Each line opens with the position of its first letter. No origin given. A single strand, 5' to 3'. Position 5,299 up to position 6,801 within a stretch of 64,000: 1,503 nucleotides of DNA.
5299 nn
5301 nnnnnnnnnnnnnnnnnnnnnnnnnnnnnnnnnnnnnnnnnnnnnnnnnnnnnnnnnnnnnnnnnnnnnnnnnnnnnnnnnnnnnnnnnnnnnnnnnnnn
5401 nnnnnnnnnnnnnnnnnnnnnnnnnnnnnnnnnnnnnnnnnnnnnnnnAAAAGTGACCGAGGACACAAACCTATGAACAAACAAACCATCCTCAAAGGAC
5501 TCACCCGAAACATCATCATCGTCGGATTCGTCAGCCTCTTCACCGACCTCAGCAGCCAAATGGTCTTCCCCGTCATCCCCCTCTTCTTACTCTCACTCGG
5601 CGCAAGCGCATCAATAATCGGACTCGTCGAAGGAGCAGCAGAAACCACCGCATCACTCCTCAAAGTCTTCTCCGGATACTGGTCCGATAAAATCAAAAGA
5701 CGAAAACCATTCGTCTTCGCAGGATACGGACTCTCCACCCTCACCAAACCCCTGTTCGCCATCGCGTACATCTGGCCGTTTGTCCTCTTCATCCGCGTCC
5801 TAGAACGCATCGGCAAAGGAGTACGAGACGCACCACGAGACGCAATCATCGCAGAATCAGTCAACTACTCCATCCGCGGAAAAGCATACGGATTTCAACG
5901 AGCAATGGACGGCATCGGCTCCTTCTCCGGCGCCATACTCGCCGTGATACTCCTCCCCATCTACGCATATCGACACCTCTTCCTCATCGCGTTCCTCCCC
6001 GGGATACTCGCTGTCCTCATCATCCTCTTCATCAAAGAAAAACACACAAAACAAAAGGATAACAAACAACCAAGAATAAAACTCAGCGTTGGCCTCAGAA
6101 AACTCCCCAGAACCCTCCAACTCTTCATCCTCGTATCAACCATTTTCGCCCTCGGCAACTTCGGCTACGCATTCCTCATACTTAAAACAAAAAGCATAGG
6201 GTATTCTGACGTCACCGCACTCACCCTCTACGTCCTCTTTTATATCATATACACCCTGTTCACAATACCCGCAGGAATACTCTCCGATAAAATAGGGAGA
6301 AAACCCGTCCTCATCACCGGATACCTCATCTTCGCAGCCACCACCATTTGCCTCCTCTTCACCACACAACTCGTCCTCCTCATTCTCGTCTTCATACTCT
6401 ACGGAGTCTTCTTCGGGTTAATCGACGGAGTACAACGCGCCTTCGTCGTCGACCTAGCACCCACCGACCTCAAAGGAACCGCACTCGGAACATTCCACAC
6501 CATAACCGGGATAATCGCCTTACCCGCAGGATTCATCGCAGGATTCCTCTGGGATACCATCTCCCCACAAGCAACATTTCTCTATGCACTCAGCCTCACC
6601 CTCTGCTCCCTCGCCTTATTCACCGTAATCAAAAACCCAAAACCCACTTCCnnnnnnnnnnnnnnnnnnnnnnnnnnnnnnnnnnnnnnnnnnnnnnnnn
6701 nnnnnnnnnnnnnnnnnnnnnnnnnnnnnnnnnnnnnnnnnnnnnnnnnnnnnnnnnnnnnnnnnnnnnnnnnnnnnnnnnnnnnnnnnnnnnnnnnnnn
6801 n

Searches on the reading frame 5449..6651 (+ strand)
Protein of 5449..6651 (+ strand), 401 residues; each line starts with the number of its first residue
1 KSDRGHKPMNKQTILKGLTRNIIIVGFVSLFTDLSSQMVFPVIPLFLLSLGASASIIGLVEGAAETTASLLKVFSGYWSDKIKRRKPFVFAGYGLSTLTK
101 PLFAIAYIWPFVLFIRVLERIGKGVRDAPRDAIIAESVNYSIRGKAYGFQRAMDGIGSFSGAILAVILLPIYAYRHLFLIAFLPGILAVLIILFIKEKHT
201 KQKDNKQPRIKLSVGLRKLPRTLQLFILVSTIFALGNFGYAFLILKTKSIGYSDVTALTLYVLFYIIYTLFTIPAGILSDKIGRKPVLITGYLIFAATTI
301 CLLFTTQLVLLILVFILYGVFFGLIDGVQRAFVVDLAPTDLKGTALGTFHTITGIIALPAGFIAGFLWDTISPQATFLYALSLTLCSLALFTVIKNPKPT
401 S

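Call 14: search_protein_families(library=pfam, proteins=[window:5449-6651:+])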
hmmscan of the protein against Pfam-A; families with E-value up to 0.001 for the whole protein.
window:5449-6651:+ (401 aa): 4 families
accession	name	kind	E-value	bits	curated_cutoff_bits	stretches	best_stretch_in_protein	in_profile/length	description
PF07690.21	MFS_1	-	1.8e-50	172.3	33.4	2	26-257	2-240/347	Major Facilitator Superfamily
PF12832.13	MFS_1_like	-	2.6e-11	43.6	25.2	1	39-378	18-372/373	MFS_1 like family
PF00083.30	Sugar_tr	-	1e-10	41.5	22.3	2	233-386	23-179/452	Sugar (and other) transporter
PF05977.19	MFS_3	-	0.00025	20.1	27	0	270-394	60-186/524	Transmembrane secretion effector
